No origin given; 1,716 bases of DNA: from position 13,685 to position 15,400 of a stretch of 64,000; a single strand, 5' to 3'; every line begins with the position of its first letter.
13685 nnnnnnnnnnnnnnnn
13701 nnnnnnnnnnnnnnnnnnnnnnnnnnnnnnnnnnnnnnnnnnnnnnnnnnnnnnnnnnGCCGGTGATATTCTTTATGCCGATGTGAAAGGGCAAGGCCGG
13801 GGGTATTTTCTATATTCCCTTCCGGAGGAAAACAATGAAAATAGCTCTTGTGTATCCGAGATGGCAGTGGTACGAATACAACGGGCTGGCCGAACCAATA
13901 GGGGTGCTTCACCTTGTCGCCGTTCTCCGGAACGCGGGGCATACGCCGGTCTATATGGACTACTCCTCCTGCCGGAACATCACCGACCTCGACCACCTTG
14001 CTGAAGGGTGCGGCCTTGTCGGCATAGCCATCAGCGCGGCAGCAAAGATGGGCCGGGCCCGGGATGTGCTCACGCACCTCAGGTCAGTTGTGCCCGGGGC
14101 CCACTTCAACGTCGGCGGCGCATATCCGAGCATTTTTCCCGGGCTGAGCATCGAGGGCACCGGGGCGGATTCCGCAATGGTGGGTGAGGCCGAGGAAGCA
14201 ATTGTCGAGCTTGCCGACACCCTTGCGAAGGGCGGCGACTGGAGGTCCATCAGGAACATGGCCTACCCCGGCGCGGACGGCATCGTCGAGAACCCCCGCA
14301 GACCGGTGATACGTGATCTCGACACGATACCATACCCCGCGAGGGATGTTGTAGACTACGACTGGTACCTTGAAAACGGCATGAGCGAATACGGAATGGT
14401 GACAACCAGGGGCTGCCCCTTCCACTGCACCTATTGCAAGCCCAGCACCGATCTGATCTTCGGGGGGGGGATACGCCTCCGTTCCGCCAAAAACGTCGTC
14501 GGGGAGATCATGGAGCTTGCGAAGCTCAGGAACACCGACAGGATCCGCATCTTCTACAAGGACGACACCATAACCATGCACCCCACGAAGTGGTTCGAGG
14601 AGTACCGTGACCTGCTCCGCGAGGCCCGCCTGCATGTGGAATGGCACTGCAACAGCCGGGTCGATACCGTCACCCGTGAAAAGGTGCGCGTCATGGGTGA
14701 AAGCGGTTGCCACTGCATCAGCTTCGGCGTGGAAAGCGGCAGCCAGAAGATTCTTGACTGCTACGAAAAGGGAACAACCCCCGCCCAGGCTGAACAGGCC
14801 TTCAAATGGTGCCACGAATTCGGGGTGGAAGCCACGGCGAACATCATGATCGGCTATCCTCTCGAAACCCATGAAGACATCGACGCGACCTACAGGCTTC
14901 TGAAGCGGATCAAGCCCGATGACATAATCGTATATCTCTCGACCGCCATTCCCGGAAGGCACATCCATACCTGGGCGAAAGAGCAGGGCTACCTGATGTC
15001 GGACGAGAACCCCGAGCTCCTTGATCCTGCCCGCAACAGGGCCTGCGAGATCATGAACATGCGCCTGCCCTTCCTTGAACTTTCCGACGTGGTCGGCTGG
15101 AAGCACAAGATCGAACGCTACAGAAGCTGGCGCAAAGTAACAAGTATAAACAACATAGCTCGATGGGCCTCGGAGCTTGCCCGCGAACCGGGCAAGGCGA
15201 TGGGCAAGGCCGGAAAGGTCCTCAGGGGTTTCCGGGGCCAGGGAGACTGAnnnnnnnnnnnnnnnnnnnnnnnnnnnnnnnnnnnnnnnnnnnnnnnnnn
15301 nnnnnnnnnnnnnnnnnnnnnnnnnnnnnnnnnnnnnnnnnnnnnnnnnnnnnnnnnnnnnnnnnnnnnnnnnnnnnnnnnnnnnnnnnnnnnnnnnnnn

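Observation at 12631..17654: Coupled B12-rSAM / LpxL-type acyltransferase / B12-rSAM operon divergent from a geranylgeranyl-reductase-family gene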

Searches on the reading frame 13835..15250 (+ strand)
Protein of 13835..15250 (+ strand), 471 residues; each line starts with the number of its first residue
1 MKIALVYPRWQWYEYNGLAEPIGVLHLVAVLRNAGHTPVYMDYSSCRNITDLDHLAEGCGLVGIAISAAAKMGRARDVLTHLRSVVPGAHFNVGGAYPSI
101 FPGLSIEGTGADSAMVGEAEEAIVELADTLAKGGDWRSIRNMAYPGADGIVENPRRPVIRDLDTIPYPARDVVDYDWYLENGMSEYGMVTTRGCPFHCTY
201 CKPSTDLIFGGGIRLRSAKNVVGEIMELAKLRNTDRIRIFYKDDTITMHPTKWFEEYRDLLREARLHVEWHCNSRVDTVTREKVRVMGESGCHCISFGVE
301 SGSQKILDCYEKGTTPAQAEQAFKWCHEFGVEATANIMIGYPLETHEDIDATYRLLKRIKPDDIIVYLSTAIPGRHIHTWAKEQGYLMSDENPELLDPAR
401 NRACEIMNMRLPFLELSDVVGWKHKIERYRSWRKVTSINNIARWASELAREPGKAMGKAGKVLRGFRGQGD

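Call 6: search_protein_families(library=pfam, proteins=[window:13835-15250:+], max_evalue=0.01)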
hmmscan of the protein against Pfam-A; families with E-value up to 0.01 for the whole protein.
window:13835-15250:+ (471 aa): 2 families
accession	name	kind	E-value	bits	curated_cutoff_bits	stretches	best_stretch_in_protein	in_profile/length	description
PF04055.27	Radical_SAM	-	1.1e-22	81.4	29.5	1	188-356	1-166/166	Radical SAM superfamily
PF02310.24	B12-binding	-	7.1e-10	39.2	32.1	1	17-126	10-120/121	B12 binding domain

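Call 7: search_protein_families(library=ncbifam, proteins=[window:13835-15250:+], max_evalue=0.01)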
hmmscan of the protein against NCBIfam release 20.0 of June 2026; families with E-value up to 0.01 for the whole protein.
window:13835-15250:+ (471 aa): 36 families (the best 25 are shown)
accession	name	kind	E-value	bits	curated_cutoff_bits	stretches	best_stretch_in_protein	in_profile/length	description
TIGR03471.1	HpnJ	equivalog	5.9e-43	147.4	577.6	1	71-427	80-429/472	hopanoid biosynthesis associated radical SAM protein HpnJ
TIGR02026.1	BchE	equivalog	5.4e-38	131.1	481.35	1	20-383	21-389/497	magnesium-protoporphyrin IX monomethyl ester anaerobic oxidative cyclase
TIGR04479.1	bcpD_PhpK_rSAM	subfamily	2.5e-33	115.2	600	1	23-362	74-412/504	PhpK family radical SAM P-methyltransferase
TIGR04014.1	B12_SAM_MJ_0865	equivalog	3.6e-33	115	360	1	88-381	68-358/434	methyl-coenzyme M reductase glutamine C-methyltransferase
TIGR04072.2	rSAM_ladder_B12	equivalog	6e-30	104.2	360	1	71-398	82-387/443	lipid biosynthesis B12-binding/radical SAM protein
NF050148.1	rSAM_ApyD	equivalog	5.9e-28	97.6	750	1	118-359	134-366/645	RiPP biosynthesis radical SAM protein ApyD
TIGR04385.1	B12_rSAM_cofa1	equivalog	1.7e-26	93.5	450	1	79-389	90-402/438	B12 lower ligand biosynthesis radical SAM protein BzaD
TIGR04013.1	B12_SAM_MJ_1487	hypoth_equivalog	1.3e-25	90.1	251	1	75-361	59-335/382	TIGR04013 family B12-binding domain/radical SAM domain-containing protein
NF033070.1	rSAM_AprD4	equivalog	1.2e-22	80.5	500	1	153-392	159-401/456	AprD4 family radical SAM diol-dehydratase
TIGR03975.1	rSAM_ocin_1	subfamily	1.3e-19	70.1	281.85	1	111-359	182-430/606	RiPP maturation radical SAM C-methyltransferase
NF038361.1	rSAM_Sden_1168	equivalog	1.8e-19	69.7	575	1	112-387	200-479/560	Sden_1168 family B12-binding radical SAM P-methyltransferase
NF040546.1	rSAM_CUAEP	equivalog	5.1e-18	65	500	1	20-365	12-344/468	CUAEP/CCAEP-tail radical SAM (seleno)protein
TIGR04367.1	HpnR_B12_rSAM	equivalog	4.9e-16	58.3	650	1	1-384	1-374/490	hopanoid C-3 methylase HpnR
TIGR04295.1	B12_rSAM_oligo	hypoth_equivalog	1.2e-14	53.8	400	1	3-308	2-310/422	TIGR04295 family B12-binding domain-containing radical SAM protein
NF045585.1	rSAM_slr0320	equivalog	6.8e-14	51.2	775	1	156-309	206-357/511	photosystem II high light acclimation radical SAM protein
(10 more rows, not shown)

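Call 21: find_homologous_proteins(query=window:13835-15250:+, max_evalue=1e-30)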
Query window:13835-15250:+ (471 aa): 1205 proteins with E <= 1e-30 among 8000 candidates; the best 120 are listed.
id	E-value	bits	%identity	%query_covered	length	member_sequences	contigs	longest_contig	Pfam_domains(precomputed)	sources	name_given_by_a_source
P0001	1.1e-295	999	88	100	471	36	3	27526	PF04055.28,PF02310.25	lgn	-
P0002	6.5e-289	977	86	100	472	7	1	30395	PF04055.28,PF02310.25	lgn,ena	-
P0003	1.2e-286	969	85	100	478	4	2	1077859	PF04055.28,PF02310.25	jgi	jgi:anaerobic magnesium-protoporphyrin IX monomethyl ester cyclase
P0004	4.7e-272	921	83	100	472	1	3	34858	PF04055.28,PF02310.25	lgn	-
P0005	5.0e-271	918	81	100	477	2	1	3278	PF04055.28,PF02310.25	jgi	jgi:anaerobic magnesium-protoporphyrin IX monomethyl ester cyclase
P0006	1.8e-239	814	74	100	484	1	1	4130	PF04055.28,PF02310.25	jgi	jgi:anaerobic magnesium-protoporphyrin IX monomethyl ester cyclase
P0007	8.9e-239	811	72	100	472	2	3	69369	PF04055.28,PF02310.25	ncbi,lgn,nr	ncbi:hypothetical protein CSA37_01560 [Candidatus Fermentibacteria bacterium]|nr:MAG: hypothetical p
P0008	1.4e-237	807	73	100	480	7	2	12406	PF04055.28,PF02310.25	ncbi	ncbi:MAG: B12-binding domain-containing radical SAM protein [Candidatus Aegiribacteria sp.]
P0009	1.5e-237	807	73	100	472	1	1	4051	PF04055.28,PF02310.25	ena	-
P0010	1.2e-234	798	72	100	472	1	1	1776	PF04055.28,PF02310.25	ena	-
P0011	1.8e-233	794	71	100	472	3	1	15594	PF04055.28,PF02310.25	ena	-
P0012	3.2e-233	793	72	100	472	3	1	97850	PF04055.28,PF02310.25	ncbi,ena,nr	ncbi:MAG: radical SAM protein [Candidatus Sabulitectum sp.]|nr:radical SAM protein [Candidatus Sabul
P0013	7.0e-233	792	71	100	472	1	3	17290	PF04055.28,PF02310.25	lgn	-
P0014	1.9e-232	790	72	100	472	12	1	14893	PF04055.28,PF02310.25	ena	-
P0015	5.8e-232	789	70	100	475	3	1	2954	PF04055.28,PF02310.25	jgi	jgi:radical SAM superfamily enzyme YgiQ (UPF0313 family)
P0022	8.6e-229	778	71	100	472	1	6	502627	PF04055.28,PF02310.25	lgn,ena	-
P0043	3.0e-223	760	69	100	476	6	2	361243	PF04055.28,PF02310.25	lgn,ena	-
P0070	1.7e-202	692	62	100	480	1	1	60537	PF04055.28,PF02310.25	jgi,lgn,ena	-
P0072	2.2e-201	688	61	100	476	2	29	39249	PF04055.28,PF02310.25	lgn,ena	-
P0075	2.0e-199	681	60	100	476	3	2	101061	PF04055.28,PF02310.25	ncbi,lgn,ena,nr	ncbi:MAG: B12-binding domain-containing radical SAM protein [Candidatus Aegiribacteria sp.]|nr:B12-b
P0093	9.8e-126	438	43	100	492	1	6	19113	PF04055.28,PF02310.25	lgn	-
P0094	1.7e-124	434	44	99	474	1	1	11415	PF04055.28,PF02310.25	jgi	jgi:anaerobic magnesium-protoporphyrin IX monomethyl ester cyclase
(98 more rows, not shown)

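Call 22: find_encoding_contigs(protein=P0022, flank=10000, max_places=2)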
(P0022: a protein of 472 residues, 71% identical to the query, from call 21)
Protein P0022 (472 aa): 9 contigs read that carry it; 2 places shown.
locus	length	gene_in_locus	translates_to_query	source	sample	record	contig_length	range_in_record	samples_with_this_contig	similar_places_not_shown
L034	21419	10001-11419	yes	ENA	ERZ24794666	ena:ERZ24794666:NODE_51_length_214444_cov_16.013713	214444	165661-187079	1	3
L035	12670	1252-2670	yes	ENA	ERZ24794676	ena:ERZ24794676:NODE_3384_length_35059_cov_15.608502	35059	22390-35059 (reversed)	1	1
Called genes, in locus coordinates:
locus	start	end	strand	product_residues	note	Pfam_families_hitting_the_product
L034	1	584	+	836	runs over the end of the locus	PF13517:FG-GAP_3 (faint), PF01839:FG-GAP (faint)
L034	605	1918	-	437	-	PF02511:Thy1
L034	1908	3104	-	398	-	PF07555:NAGidase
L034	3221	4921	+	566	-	PF07837:FTCD_N, PF02971:FTCD, PF04961:FTCD_C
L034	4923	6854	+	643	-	PF13292:DXP_synthase_N (faint), PF00456:Transketolase_N, PF09364:XFP_N (weak), PF02779:Transket_pyr, PF02780:Transketolase_C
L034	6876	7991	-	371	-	PF01266:DAO (faint), PF01494:FAD_binding_3, PF07992:Pyr_redox_2, PF12831:FAD_oxidored (weak), PF13450:NAD_binding_8 (weak)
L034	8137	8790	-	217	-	-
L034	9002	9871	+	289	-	PF04439:Adenyl_transf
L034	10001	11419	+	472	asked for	PF02310:B12-binding, PF04055:Radical_SAM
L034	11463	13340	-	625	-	PF18962:Por_Secre_tail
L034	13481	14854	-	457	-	PF19289:PmbA_TldD_3rd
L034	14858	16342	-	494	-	PF01523:PmbA_TldD_1st, PF19289:PmbA_TldD_3rd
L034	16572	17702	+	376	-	-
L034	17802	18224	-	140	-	-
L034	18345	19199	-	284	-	-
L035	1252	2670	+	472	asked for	PF02310:B12-binding, PF04055:Radical_SAM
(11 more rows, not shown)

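Call 23: find_encoding_contigs(protein=P0043, flank=10000, max_places=2)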
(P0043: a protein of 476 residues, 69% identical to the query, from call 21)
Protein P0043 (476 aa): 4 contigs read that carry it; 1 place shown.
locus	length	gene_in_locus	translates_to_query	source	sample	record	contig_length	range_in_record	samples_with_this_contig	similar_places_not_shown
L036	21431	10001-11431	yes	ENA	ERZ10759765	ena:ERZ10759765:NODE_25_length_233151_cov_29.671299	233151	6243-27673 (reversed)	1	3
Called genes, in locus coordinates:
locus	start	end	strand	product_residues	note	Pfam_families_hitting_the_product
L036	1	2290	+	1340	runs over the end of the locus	PF00211:Guanylate_cyc, PF13191:AAA_16, PF13176:TPR_7 (faint), PF00515:TPR_1 (faint), PF13428:TPR_14 (faint), PF13424:TPR_12 (weak), PF17874:TPR_MalT, PF13424:TPR_12, +3 more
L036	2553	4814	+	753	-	PF08126:Propeptide_C25, PF01364:Peptidase_C25, PF13860:FlgD_ig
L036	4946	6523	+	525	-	PF04389:Peptidase_M28, PF01546:Peptidase_M20 (weak), PF18962:Por_Secre_tail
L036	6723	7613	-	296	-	PF05116:S6PP (faint), PF08282:Hydrolase_3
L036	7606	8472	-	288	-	PF01937:ARMT1-like_dom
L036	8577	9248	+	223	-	PF00702:Hydrolase, PF12710:HAD (weak), PF13419:HAD_2, PF13242:Hydrolase_like (weak)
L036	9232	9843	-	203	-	PF01726:LexA_DNA_bind, PF00717:Peptidase_S24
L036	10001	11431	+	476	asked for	PF02310:B12-binding, PF04055:Radical_SAM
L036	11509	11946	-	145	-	-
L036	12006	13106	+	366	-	PF12836:HHH_3, PF00753:Lactamase_B, PF23023:Anti-Pycsar_Apyc1 (weak)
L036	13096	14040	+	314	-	PF00528:BPD_transp_1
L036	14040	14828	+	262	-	PF00528:BPD_transp_1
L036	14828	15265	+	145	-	-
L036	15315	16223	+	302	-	PF03687:UPF0164 (faint)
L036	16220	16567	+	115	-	-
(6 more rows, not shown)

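Call 35: find_encoding_contigs(protein=P0093, flank=9000, max_places=1)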
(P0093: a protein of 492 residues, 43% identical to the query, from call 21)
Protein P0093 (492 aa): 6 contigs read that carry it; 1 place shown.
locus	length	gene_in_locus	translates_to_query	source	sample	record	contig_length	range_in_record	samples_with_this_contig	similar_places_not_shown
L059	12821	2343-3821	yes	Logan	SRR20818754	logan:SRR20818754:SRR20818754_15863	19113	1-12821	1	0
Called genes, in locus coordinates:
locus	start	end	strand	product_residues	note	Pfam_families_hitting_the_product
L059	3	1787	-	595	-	?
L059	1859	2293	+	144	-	PF00383:dCMP_cyt_deam_1, PF14437:MafB19-deam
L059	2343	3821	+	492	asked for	PF02310:B12-binding, PF04055:Radical_SAM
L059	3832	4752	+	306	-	PF04015:DUF362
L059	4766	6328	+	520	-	PF12801:Fer4_5, PF25160:LdpA_Fe-S-bd (faint), PF00037:Fer4 (faint), PF12801:Fer4_5, PF13187:Fer4_9 (faint), PF12838:Fer4_7 (weak), PF12797:Fer4_2 (weak), PF12837:Fer4_6 (weak), +1 more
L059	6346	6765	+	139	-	PF13298:LigD_N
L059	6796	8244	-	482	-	PF02934:GatB_N, PF02637:GatB_Yqey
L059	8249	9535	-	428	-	PF13167:GTP-bdg_N, PF02421:FeoB_N (faint), PF16360:GTP-bdg_M, PF01926:MMR_HSR1, PF19275:HflX_C (weak)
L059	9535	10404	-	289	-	PF01370:Epimerase, PF04321:RmlD_sub_bind, PF01073:3Beta_HSD (weak), PF02719:Polysacc_synt_2, PF16363:GDP_Man_Dehyd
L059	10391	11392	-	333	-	PF01073:3Beta_HSD, PF01370:Epimerase, PF02719:Polysacc_synt_2, PF04321:RmlD_sub_bind, PF07993:NAD_binding_4, PF13460:NAD_binding_10, PF16363:GDP_Man_Dehyd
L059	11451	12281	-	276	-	PF01904:DUF72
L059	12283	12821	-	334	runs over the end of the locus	-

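Call 36: find_encoding_contigs(protein=P0094, flank=9000, max_places=1)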
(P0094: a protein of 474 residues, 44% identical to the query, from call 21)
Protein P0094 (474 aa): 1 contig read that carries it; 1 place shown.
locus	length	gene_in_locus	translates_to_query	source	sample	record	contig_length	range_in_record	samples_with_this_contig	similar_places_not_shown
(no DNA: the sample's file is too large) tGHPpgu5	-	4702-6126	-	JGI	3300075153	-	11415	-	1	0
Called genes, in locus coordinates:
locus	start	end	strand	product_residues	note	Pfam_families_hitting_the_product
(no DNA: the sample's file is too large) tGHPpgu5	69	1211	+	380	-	PF20256:MoCoBD_2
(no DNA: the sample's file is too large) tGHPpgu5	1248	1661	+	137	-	PF13026:DUF3887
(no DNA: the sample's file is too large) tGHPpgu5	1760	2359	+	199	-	PF01128:IspD (weak), PF12804:NTP_transf_3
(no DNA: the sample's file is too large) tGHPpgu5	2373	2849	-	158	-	-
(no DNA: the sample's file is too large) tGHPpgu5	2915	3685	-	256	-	PF03130:HEAT_PBS (faint), PF02985:HEAT (faint), PF13646:HEAT_2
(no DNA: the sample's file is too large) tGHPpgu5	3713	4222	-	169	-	PF05175:MTS (weak), PF07021:MetW (weak), PF13489:Methyltransf_23 (weak), PF13847:Methyltransf_31, PF08241:Methyltransf_11, PF08242:Methyltransf_12, PF13649:Methyltransf_25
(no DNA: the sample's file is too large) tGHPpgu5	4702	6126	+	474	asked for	PF02310:B12-binding, PF04055:Radical_SAM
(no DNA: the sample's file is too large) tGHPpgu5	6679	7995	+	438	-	PF01134:GIDA, PF01266:DAO (weak), PF07992:Pyr_redox_2 (weak), PF13450:NAD_binding_8 (weak)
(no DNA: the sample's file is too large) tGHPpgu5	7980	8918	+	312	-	PF02899:Phage_int_SAM_1, PF13495:Phage_int_SAM_4 (faint), PF00589:Phage_integrase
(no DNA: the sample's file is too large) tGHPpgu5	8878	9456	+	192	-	PF00227:Proteasome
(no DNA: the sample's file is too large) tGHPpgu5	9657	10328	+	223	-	-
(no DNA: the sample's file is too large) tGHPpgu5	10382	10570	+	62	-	-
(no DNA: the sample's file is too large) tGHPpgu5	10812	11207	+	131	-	PF01842:ACT (faint), PF19571:ACT_8, PF13840:ACT_7 (faint), PF22468:ACT_9 (weak), PF22629:ACT_AHAS_ss (faint)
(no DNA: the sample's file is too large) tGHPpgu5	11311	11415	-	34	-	?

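Call 39: search_solved_structures(query=window:13835-15250:+, max_evalue=0.001)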
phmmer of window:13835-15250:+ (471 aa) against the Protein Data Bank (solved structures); distinct sequences matched with E-value up to 0.001: 4.
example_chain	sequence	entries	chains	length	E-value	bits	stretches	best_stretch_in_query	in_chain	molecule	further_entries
9ccb_A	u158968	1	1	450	2.5e-23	85.8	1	57-403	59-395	Radical SAM core domain-containing protein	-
6fd2_B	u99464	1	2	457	2.9e-18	69.1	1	154-392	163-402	Putative apramycin biosynthetic oxidoreductase 4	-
4jc0_A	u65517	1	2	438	0.00019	23.5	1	164-368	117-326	Ribosomal protein S12 methylthiotransferase RimO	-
2qgq_A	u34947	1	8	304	0.00028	23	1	191-368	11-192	Protein TM_1862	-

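Call 60: find_encoding_contigs(protein=P0075, flank=7000, max_places=1)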
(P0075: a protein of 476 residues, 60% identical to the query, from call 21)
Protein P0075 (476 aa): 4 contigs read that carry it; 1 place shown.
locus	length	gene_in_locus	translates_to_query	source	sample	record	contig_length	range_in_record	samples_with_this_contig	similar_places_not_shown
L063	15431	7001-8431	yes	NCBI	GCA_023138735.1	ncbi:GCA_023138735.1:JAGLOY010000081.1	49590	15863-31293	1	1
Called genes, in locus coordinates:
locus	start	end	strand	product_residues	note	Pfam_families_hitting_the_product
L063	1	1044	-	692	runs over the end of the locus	PF05935:Arylsulfotrans, PF14269:Arylsulfotran_2, PF18962:Por_Secre_tail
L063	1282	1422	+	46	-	-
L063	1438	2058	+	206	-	-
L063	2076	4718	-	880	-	PF04932:Wzy_C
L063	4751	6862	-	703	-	PF14870:PSII_BNR (weak), PF15902:Sortilin-Vps10 (faint), PF14870:PSII_BNR (weak), PF18962:Por_Secre_tail (weak)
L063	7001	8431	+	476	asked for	PF02310:B12-binding, PF04055:Radical_SAM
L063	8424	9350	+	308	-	PF00535:Glycos_transf_2, PF10111:Glyco_tranf_2_2 (weak), PF13641:Glyco_tranf_2_3, PF13632:Glyco_trans_2_3 (weak)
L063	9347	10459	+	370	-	PF01041:DegT_DnrJ_EryC1, PF00155:Aminotran_1_2 (weak)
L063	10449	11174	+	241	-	PF00551:Formyl_trans_N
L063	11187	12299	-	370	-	PF13439:Glyco_transf_4, PF20706:GT4-conflict, PF00534:Glycos_transf_1, PF13692:Glyco_trans_1_4, PF13524:Glyco_trans_1_2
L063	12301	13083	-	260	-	PF13489:Methyltransf_23 (weak), PF01209:Ubie_methyltran (weak), PF08241:Methyltransf_11, PF08242:Methyltransf_12, PF13649:Methyltransf_25, PF13847:Methyltransf_31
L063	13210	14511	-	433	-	-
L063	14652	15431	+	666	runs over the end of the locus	PF08757:CotH, PF00932:LTD, PF18962:Por_Secre_tail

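Call 61: find_encoding_contigs(protein=P0070, flank=7000, max_places=1)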
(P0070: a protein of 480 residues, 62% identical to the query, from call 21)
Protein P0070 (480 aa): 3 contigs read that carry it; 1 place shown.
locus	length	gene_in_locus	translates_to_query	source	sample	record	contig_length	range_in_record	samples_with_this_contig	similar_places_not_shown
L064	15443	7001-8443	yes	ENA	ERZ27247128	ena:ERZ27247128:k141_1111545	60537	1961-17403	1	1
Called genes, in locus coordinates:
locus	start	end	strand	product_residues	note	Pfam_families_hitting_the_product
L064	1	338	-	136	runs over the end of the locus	PF06803:DUF1232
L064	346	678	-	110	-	-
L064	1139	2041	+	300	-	-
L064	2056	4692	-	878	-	PF04932:Wzy_C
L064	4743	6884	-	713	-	PF14870:PSII_BNR, PF18962:Por_Secre_tail (weak)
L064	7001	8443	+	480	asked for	PF02310:B12-binding, PF04055:Radical_SAM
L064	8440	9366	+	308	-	PF00535:Glycos_transf_2, PF13641:Glyco_tranf_2_3, PF13632:Glyco_trans_2_3 (weak)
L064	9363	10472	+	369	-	PF01041:DegT_DnrJ_EryC1, PF00155:Aminotran_1_2 (faint)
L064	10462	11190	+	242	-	PF00551:Formyl_trans_N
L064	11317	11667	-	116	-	PF07009:NusG_II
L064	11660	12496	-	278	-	PF04055:Radical_SAM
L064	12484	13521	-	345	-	PF02424:ApbE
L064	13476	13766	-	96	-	-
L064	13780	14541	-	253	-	-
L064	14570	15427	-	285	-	PF01244:Peptidase_M19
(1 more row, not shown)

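Call 73: find_encoding_contigs(protein=P0072, flank=6000, max_places=1)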
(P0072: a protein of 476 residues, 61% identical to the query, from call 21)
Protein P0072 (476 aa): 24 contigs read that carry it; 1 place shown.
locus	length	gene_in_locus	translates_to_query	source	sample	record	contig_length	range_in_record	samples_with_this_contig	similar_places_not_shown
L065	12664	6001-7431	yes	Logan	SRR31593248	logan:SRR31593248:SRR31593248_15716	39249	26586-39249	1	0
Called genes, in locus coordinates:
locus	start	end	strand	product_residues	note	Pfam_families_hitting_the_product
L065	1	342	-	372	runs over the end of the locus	PF03435:Sacchrp_dh_NADP, PF16653:Sacchrp_dh_C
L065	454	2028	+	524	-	-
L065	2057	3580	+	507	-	-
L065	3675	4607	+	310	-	-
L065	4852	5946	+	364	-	-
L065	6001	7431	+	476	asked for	PF02310:B12-binding, PF04055:Radical_SAM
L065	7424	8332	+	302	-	PF00535:Glycos_transf_2, PF13641:Glyco_tranf_2_3, PF13632:Glyco_trans_2_3 (faint)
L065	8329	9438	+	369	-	PF01041:DegT_DnrJ_EryC1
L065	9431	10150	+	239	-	PF00551:Formyl_trans_N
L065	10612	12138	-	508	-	PF01564:Spermine_synth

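Call 91: predict_structure(alignment_id=A3)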
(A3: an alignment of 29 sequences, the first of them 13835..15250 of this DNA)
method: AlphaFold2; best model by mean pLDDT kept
length: 471 residues; sequences in the alignment: 29
mean_pLDDT: 92.2   pTM: 0.89
mean pLDDT of the five models: 92.2, 92.2, 91.9, 91.2, 90.8
residues with pLDDT >= 90: 372; 70-90: 82; 50-70: 16; < 50: 1
segments of 3 or more residues with pLDDT < 50: none
pLDDT, mean of each block of 10 residues (from residue 1): 96 79 96 98 94 96 93 94 98 96 96 96 98 96 95 94 97 92 91 92 91 96 98 96 94 98 98 95 98 95 95 93 97 95 96 97 93 91 92 83 91 95 93 77 73 70 64 50
secondary structure, 60 per line:
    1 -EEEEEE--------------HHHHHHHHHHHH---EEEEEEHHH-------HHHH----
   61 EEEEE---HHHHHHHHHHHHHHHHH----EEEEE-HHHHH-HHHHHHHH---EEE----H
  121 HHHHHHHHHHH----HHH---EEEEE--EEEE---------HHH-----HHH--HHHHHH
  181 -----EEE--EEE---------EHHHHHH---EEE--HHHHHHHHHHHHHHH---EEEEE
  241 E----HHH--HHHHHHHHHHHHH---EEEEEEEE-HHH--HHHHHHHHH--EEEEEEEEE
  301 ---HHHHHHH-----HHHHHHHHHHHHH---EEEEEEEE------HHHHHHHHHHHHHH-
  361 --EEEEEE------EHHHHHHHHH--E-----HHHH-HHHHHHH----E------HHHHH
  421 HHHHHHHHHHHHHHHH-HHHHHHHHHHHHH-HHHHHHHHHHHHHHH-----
elements in order: E2-7 H22-33 E37-42 H53-56 E61-65 H69-85 E90-94 H96-100 H102-109 E113-115 H120-131 E142-146 E149-152 H175-180 E186-188 E191-193 H204-209 E213-215 H218-232 E236-241 H251-263 E267-274 H281-289 E292-300 H304-310 H316-328 E332-339 H346-359 E363-368 H376-384 H393-396 H398-404 H416-436 H438-450 H452-466

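Call 93: fold_search(model_id=the predicted structure, library=pdb)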
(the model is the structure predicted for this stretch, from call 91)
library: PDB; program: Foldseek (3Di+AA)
matches with E <= 10: 1801; with E <= 0.001: 93
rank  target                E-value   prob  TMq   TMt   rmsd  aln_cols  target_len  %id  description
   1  9ccb                  7.2e-24  1.00  0.68  0.76   7.4       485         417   21  X-ray crystal structure of methyl-coenzyme M reductase glutamine methylase (MgmA) from Methanothermobacter marburgensis  (released 2025-01-01)
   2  6wte_B                3.5e-23  1.00  0.71  0.63   6.2       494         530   19  Structure of radical S-adenosylmethionine methyltransferase, TsrM, from Kitasatospora setae with cobalamin and [4Fe-4S (released 2020-12-23)
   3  6wte_A                4.7e-23  1.00  0.69  0.58   7.3       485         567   18  Structure of radical S-adenosylmethionine methyltransferase, TsrM, from Kitasatospora setae with cobalamin and [4Fe-4S (released 2020-12-23)
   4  6fd2_B                7.0e-23  1.00  0.74  0.76   6.0       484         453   20  Radical SAM 1,2-diol dehydratase AprD4 in complex with its substrate paromamine (released 2018-01-17)
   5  6fd2_A                9.3e-23  1.00  0.74  0.77   4.3       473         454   20  Radical SAM 1,2-diol dehydratase AprD4 in complex with its substrate paromamine (released 2018-01-17)
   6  6wtf_A                1.4e-22  1.00  0.69  0.60   5.8       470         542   19  Structure of radical S-adenosylmethionine methyltransferase, TsrM, from Kitasatospora setae with tryptophan substrate  (released 2020-12-23)
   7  6wtf_B                9.5e-22  1.00  0.71  0.62   6.2       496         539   18  Structure of radical S-adenosylmethionine methyltransferase, TsrM, from Kitasatospora setae with tryptophan substrate  (released 2020-12-23)
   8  9n1b                  7.3e-19  1.00  0.71  0.55   6.9       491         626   15  Crystal structure of CysS from Corallococcus sp. CA054B with 5'-deoxyadenosine, methionine, and pantetheinylated 3-metho (released 2026-01-28)
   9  9n1d                  1.6e-18  1.00  0.70  0.54   6.4       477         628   15  Crystal structure of CysS from Corallococcus sp. CA054B with 5'-deoxyadenosine and methionine bound (released 2026-01-28)
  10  9n1c                  1.7e-18  1.00  0.69  0.53   4.7       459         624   16  Crystal structure of CysS from Corallococcus sp. CA054B with 5'-deoxyadenosine, methionine, and pantetheinylated 3-ethox (released 2026-01-28)
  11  7kdy_B                4.2e-18  1.00  0.70  0.51   7.4       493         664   15  Crystal structure of Streptomyces tokunonesis TokK with hydroxycobalamin, 5'-deoxyadenosine, methionine, and (2R)-pant (released 2022-01-12)
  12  7kdy_A                6.3e-18  1.00  0.71  0.52   6.9       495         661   15  Crystal structure of Streptomyces tokunonesis TokK with hydroxycobalamin, 5'-deoxyadenosine, methionine, and (2R)-pant (released 2022-01-12)
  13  7kdx_B                8.4e-18  1.00  0.70  0.51   7.1       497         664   15  Crystal structure of Streptomyces tokunonesis TokK with hydroxycobalamin, 5'-deoxyadenosine, and methionine (released 2022-01-12)
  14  7kdx_A                1.8e-17  1.00  0.68  0.51   7.4       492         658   15  Crystal structure of Streptomyces tokunonesis TokK with hydroxycobalamin, 5'-deoxyadenosine, and methionine (released 2022-01-12)
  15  5ul2                  2.6e-17  1.00  0.71  0.48   6.8       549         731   16  Structure of Apo, SeMet-labeled Cobalamin-dependent S-adenosylmethionine radical enzyme OxsB (released 2017-04-19)
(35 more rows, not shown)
